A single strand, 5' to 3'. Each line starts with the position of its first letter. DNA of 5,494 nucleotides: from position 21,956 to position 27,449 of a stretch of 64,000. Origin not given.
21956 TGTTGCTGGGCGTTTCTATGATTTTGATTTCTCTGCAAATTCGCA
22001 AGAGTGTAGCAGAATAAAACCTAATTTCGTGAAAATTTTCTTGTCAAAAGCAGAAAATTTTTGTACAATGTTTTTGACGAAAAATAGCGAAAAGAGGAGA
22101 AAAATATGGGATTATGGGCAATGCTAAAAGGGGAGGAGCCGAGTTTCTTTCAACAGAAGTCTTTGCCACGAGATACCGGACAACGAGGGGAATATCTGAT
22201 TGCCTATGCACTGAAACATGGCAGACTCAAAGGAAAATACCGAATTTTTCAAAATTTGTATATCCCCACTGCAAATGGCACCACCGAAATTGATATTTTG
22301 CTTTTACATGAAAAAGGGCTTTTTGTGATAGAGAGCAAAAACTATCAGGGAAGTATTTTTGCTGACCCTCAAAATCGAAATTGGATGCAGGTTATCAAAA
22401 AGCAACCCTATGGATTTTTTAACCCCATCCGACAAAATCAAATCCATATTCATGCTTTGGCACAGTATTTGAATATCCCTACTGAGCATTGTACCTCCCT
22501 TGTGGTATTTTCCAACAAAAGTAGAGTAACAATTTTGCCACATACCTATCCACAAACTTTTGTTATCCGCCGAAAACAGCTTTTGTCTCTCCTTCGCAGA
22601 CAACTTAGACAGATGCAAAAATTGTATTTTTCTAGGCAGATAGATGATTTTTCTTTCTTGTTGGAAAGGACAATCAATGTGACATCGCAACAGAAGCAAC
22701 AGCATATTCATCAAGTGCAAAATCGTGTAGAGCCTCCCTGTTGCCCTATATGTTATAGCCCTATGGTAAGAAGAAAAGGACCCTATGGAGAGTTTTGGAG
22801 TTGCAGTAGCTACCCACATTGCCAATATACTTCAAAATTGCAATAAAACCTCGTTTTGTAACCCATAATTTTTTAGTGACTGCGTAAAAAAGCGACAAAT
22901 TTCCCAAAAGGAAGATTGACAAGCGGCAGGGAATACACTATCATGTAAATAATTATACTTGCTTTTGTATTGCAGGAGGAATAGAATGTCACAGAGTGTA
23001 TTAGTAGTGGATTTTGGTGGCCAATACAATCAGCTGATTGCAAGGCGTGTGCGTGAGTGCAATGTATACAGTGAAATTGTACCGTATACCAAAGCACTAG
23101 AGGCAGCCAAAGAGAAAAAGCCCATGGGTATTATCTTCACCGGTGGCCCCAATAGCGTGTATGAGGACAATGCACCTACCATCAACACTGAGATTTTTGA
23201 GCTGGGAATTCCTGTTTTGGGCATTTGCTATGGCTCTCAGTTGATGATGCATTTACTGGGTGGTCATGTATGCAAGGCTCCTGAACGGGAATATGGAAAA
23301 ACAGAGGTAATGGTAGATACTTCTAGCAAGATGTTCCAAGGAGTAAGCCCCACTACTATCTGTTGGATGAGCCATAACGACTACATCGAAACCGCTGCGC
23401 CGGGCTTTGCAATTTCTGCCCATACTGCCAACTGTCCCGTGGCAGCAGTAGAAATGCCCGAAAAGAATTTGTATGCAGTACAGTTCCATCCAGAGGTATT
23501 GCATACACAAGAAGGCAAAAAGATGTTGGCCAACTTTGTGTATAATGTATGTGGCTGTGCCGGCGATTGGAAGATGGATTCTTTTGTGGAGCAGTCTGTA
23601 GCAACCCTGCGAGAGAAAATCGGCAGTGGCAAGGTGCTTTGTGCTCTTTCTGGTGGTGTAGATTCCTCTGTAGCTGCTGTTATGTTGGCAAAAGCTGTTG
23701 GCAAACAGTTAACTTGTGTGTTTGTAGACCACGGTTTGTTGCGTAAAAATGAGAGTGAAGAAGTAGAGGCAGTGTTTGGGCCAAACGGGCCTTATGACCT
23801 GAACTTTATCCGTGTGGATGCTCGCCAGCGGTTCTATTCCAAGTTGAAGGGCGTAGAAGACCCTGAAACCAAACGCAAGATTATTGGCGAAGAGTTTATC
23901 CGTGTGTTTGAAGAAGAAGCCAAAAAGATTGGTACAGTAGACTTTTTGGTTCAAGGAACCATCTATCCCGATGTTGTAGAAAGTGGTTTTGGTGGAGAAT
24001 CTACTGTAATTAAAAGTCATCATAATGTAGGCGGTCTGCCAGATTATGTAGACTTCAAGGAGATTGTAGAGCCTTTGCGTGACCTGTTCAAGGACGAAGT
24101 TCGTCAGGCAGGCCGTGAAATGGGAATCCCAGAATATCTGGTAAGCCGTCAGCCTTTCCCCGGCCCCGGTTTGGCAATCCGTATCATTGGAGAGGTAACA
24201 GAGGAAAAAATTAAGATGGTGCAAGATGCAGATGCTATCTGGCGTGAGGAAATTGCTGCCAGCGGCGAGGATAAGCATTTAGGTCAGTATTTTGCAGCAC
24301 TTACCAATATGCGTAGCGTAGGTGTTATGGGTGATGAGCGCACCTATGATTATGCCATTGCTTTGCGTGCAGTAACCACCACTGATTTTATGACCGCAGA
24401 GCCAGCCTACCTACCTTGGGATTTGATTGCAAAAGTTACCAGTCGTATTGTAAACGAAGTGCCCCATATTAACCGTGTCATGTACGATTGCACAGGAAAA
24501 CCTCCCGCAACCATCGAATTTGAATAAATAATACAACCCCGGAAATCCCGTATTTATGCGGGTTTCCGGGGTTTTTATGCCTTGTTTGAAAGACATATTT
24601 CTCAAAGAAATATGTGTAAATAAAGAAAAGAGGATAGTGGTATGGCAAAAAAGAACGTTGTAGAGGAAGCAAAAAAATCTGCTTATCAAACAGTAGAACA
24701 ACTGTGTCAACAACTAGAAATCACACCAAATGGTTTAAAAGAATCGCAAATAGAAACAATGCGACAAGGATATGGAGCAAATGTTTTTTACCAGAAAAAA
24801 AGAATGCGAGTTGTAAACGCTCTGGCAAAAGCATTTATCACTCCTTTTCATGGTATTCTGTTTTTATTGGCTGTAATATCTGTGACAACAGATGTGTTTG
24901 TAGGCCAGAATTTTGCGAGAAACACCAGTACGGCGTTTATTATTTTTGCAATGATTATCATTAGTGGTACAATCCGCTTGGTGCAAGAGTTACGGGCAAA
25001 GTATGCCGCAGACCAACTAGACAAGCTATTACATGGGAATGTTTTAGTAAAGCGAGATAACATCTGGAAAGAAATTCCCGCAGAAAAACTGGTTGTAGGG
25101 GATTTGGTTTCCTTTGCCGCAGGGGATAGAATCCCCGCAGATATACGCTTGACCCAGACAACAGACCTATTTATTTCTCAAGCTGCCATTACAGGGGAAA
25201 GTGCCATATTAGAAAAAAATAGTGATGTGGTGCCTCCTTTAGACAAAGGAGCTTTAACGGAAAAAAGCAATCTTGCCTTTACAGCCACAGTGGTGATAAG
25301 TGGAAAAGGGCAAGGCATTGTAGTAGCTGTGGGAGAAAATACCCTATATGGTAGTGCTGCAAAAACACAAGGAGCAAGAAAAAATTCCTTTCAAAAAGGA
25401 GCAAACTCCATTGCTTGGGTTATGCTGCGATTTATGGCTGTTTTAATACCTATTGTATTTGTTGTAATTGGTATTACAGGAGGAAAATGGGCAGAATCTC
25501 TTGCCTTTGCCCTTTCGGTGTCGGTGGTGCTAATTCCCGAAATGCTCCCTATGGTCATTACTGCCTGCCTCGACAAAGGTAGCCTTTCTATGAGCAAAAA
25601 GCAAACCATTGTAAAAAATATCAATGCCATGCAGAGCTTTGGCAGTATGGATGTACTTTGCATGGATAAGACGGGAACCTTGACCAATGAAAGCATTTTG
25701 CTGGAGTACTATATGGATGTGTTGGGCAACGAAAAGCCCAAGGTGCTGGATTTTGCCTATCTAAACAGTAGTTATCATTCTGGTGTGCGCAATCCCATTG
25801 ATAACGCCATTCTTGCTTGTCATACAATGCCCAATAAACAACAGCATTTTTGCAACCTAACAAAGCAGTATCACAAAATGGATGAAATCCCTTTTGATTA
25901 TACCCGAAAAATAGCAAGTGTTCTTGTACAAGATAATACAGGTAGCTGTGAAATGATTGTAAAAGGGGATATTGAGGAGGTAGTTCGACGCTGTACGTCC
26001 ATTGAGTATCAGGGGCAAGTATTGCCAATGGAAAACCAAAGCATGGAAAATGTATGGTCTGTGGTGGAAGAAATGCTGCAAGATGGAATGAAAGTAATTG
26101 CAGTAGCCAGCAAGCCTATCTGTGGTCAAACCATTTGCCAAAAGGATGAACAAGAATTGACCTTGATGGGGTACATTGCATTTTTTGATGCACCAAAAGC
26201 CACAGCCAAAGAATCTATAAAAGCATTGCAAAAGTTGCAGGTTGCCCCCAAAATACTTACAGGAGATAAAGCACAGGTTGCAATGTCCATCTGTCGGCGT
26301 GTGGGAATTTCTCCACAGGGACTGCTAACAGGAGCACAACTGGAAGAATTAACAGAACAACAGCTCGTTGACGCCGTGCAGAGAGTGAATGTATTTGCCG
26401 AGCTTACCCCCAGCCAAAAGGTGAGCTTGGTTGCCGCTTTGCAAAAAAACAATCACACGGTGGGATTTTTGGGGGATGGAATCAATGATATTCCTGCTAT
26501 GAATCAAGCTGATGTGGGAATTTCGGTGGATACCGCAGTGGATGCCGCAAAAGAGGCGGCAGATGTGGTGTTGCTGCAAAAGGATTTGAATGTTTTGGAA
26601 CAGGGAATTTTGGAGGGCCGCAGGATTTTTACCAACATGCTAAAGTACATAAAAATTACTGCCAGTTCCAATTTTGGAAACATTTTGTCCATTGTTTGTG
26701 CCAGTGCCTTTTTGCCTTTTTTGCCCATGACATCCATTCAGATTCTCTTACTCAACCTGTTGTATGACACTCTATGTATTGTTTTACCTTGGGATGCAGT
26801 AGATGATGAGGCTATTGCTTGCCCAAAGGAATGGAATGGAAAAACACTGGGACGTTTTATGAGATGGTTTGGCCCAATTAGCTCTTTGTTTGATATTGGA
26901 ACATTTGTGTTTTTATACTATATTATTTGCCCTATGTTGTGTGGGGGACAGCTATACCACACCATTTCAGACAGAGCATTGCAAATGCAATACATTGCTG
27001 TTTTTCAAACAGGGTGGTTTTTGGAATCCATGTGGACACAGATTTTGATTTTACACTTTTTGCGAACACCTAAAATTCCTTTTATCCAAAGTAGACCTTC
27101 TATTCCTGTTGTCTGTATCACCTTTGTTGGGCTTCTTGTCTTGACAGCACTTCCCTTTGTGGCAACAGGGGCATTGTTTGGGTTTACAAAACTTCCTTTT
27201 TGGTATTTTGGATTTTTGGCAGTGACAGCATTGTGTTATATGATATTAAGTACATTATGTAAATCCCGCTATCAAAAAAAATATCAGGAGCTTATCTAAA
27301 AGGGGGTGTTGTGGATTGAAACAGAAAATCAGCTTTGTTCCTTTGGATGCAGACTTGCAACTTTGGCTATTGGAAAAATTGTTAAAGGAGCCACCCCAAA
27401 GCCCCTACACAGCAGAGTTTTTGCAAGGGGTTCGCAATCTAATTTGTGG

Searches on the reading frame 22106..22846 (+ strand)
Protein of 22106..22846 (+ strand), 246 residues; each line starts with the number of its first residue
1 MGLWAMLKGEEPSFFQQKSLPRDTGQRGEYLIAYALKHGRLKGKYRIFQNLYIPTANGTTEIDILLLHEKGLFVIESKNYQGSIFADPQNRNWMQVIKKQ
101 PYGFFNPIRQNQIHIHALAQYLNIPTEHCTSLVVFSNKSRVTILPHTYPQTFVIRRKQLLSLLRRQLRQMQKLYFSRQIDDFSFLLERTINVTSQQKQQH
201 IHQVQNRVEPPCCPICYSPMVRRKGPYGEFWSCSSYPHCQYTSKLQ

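Call 3: search_protein_families(library=pfam, proteins=[window:22106-22846:+], max_evalue=1)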
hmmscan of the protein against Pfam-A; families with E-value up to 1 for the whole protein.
window:22106-22846:+ (246 aa): 3 families
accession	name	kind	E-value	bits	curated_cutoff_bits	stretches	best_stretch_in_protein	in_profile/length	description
PF08378.17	NERD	-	3.2e-30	105.3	22.1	1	25-136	2-111/111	Nuclease-related domain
PF01396.24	Zn_ribbon_Top1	-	1.6e-10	41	32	1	213-246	4-37/39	Topoisomerase DNA binding C4 zinc finger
PF02338.25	OTU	-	0.097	13.6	23.3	0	155-206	18-63/128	OTU-like cysteine protease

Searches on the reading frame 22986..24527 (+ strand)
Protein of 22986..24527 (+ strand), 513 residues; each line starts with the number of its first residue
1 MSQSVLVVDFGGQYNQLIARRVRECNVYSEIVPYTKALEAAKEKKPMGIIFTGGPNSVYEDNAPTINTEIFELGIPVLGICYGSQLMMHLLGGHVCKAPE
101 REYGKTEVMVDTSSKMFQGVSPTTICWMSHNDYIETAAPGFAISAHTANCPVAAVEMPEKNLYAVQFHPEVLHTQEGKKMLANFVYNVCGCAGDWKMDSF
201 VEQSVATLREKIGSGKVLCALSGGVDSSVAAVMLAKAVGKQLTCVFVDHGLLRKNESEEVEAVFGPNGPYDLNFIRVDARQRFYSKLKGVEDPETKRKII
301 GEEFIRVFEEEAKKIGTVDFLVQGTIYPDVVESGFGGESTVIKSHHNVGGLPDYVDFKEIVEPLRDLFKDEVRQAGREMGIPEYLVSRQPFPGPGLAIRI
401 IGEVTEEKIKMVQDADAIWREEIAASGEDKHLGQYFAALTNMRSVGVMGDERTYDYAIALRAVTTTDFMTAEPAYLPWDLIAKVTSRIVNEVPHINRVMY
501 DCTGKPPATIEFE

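Call 31: search_protein_families(library=ncbifam, proteins=[P0131], max_evalue=0.01)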
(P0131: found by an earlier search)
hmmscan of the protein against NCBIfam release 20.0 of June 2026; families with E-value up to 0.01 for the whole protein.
P0131 (919 aa): 25 families
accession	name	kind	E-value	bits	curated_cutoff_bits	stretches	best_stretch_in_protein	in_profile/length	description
NF011702.0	PRK15122.1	subfamily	0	1172.3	975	1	4-917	7-905/907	magnesium-translocating P-type ATPase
TIGR01524.1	ATPase-IIIB_Mg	equivalog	0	1129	610.75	1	23-917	11-866/867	magnesium-translocating P-type ATPase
TIGR01647.1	ATPase-IIIA_H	equivalog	2.1e-125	419.7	615.5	1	46-784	1-685/755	plasma-membrane proton-efflux P-type ATPase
TIGR01522.1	ATPase-IIA2_Ca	equivalog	4.4e-120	401.9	798.3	1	32-760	8-720/854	calcium-transporting P-type ATPase, PMR1-type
TIGR01116.1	ATPase-IIA1_Ca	equivalog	7.6e-98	328.6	703.4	2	432-766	371-680/799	calcium-translocating P-type ATPase, SERCA-type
TIGR01106.1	ATPase-IIC_X-K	subfamily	1.5e-84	284.6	946.1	3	44-377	34-362/997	Na,H/K antiporter P-type ATPase subunit alpha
TIGR01494.1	ATPase_P-type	subfamily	1.4e-81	274.4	62.3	3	123-381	2-233/478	HAD-IC family P-type ATPase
TIGR01517.1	ATPase-IIB_Ca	equivalog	2.7e-75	254.2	507.05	1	29-747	37-745/882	calcium-translocating P-type ATPase, PMCA-type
TIGR01523.1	ATPase-IID_K-Na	equivalog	6e-68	229.4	645.05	3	432-709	481-771/997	potassium/sodium efflux P-type ATPase, fungal-type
TIGR01525.1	ATPase-IB_hvy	subfamily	1.4e-59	202.5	346.25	2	117-585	18-431/560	heavy metal translocating P-type ATPase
TIGR01657.1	P-ATPase-V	hypoth_equivalog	1.6e-55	188.2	618.25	2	24-582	119-697/1055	ATP13A2 family polyamine export P-type ATPase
TIGR01511.1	ATPase-IB1_Cu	subfamily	9.8e-46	156.7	397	3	117-379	43-281/542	copper-translocating P-type ATPase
TIGR01512.1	ATPase-IB2_Cd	subfamily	3.6e-41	141.4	313.5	3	608-700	365-454/494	cadmium family heavy metal-translocating P-type ATPase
NF008262.1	PRK11033.1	equivalog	6.6e-34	117.4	1005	3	609-697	599-686/731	zinc/cadmium/mercury/lead-transporting ATPase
NF007952.0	PRK10671.1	equivalog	3.5e-29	101.6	1316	2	594-696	680-782/838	copper-exporting P-type ATPase CopA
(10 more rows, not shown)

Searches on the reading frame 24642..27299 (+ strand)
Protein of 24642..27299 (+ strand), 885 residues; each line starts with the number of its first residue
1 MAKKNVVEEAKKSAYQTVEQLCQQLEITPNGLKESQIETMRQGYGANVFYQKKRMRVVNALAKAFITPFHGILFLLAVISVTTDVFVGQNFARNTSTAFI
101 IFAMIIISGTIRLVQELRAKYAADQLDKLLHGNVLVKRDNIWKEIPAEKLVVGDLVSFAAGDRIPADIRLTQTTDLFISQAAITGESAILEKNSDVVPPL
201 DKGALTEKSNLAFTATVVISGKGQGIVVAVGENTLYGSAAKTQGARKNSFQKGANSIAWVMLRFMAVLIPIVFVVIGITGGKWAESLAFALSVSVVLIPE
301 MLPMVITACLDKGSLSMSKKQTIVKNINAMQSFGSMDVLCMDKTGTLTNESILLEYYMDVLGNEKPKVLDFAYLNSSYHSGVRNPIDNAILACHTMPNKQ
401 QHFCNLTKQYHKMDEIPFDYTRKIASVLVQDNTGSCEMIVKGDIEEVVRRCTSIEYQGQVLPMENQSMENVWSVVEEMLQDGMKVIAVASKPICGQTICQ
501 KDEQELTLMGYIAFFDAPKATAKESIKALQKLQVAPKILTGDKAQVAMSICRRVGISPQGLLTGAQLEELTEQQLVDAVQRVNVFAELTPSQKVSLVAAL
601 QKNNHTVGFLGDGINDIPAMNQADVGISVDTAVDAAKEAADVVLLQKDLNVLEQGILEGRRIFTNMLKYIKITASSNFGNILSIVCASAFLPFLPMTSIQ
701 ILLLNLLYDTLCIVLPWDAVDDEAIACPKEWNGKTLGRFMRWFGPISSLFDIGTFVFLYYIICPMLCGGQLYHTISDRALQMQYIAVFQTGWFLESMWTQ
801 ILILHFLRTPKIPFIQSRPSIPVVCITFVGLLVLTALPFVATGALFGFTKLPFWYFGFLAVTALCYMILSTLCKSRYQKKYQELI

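Call 3: search_protein_families(library=pfam, proteins=[window:24642-27299:+], max_evalue=1)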
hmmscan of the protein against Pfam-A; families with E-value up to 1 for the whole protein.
window:24642-27299:+ (885 aa): 7 families
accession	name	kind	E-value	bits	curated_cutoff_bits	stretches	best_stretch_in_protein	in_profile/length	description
PF00122.25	E1-E2_ATPase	-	1.7e-34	119.4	28.1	1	131-320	4-181/181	E1-E2 ATPase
PF00689.26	Cation_ATPase_C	-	2.6e-16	60.3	27.3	1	693-874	1-173/175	Cation transporting ATPase, C-terminus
PF00702.32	Hydrolase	-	8.1e-13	49.6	26.4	1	336-624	1-191/191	haloacid dehalogenase-like hydrolase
PF00690.31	Cation_ATPase_N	-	4.2e-10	39.6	20.4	1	15-80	3-69/69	Cation transporter/ATPase, N-terminus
PF13246.12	Cation_ATPase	-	4.7e-10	39.8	21.7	1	385-454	23-91/91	Cation transport ATPase (P-type)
PF08282.18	Hydrolase_3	-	6e-05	23.3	20.9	1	597-648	196-247/255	haloacid dehalogenase-like hydrolase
PF00800.23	PDT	-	0.037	14.3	25.2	1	421-502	11-89/181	Prephenate dehydratase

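Call 31: search_protein_families(library=ncbifam, proteins=[window:24642-27299:+], max_evalue=0.01)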
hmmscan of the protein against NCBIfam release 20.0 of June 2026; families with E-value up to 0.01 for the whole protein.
window:24642-27299:+ (885 aa): 24 families
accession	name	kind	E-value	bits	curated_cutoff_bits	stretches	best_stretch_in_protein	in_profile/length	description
TIGR01524.1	ATPase-IIIB_Mg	equivalog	3.6e-268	892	610.75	1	3-883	5-866/867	magnesium-translocating P-type ATPase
NF011702.0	PRK15122.1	subfamily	3.7e-265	882.2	975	1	5-883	23-905/907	magnesium-translocating P-type ATPase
TIGR01647.1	ATPase-IIIA_H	equivalog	1.4e-116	390.5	615.5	1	31-828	1-743/755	plasma-membrane proton-efflux P-type ATPase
TIGR01522.1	ATPase-IIA2_Ca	equivalog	7.5e-112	374.7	798.3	1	14-736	5-722/854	calcium-transporting P-type ATPase, PMR1-type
TIGR01116.1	ATPase-IIA1_Ca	equivalog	1.1e-93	314.8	703.4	2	400-712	363-650/799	calcium-translocating P-type ATPase, SERCA-type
TIGR01494.1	ATPase_P-type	subfamily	1.3e-74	251.4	62.3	3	101-352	2-227/478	HAD-IC family P-type ATPase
TIGR01106.1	ATPase-IIC_X-K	subfamily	4.9e-69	233.2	946.1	3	21-352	25-360/997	Na,H/K antiporter P-type ATPase subunit alpha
TIGR01517.1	ATPase-IIB_Ca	equivalog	4.2e-67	227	507.05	1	12-712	35-735/882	calcium-translocating P-type ATPase, PMCA-type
TIGR01523.1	ATPase-IID_K-Na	equivalog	6.6e-66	222.6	645.05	3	406-707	479-800/997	potassium/sodium efflux P-type ATPase, fungal-type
TIGR01525.1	ATPase-IB_hvy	subfamily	1.3e-56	192.6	346.25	2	76-556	4-426/560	heavy metal translocating P-type ATPase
TIGR01657.1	P-ATPase-V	hypoth_equivalog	9.7e-49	165.7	618.25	3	15-396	123-503/1055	ATP13A2 family polyamine export P-type ATPase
TIGR01511.1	ATPase-IB1_Cu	subfamily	7.1e-40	137.4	397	3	98-352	46-277/542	copper-translocating P-type ATPase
TIGR01512.1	ATPase-IB2_Cd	subfamily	7.9e-38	130.4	313.5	3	583-678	366-458/494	cadmium family heavy metal-translocating P-type ATPase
NF008262.1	PRK11033.1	equivalog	5.6e-31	107.7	1005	2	37-563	139-606/731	zinc/cadmium/mercury/lead-transporting ATPase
TIGR01497.1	kdpB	equivalog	1.9e-28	99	527.9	2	79-557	48-486/675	potassium-transporting ATPase subunit KdpB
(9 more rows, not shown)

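Call 40: list_cluster_members(proteins=[window:24642-27299:+, window:28301-28681:+, window:28678-29520:+, window:22106-22846:+, window:21598-22017:+])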
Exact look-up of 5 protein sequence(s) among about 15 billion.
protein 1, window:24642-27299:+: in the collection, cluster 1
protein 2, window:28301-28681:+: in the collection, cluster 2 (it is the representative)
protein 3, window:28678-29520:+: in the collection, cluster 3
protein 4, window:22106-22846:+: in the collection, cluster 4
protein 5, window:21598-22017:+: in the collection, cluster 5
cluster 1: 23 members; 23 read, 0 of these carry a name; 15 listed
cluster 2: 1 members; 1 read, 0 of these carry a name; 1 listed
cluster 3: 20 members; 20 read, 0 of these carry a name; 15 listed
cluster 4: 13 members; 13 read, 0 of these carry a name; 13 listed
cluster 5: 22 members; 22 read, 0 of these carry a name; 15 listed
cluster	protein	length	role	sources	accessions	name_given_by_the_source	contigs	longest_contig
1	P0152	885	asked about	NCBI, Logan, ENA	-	-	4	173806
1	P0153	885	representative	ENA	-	-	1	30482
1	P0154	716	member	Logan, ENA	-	-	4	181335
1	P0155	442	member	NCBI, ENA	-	-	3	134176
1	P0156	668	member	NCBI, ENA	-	-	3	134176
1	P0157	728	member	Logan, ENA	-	-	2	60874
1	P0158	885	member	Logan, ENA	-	-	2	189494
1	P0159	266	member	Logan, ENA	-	-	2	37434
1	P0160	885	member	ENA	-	-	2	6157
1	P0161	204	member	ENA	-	-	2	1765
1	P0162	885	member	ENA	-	-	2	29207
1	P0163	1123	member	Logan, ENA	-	-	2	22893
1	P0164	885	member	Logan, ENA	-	-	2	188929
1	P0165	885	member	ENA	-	-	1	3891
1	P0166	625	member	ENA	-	-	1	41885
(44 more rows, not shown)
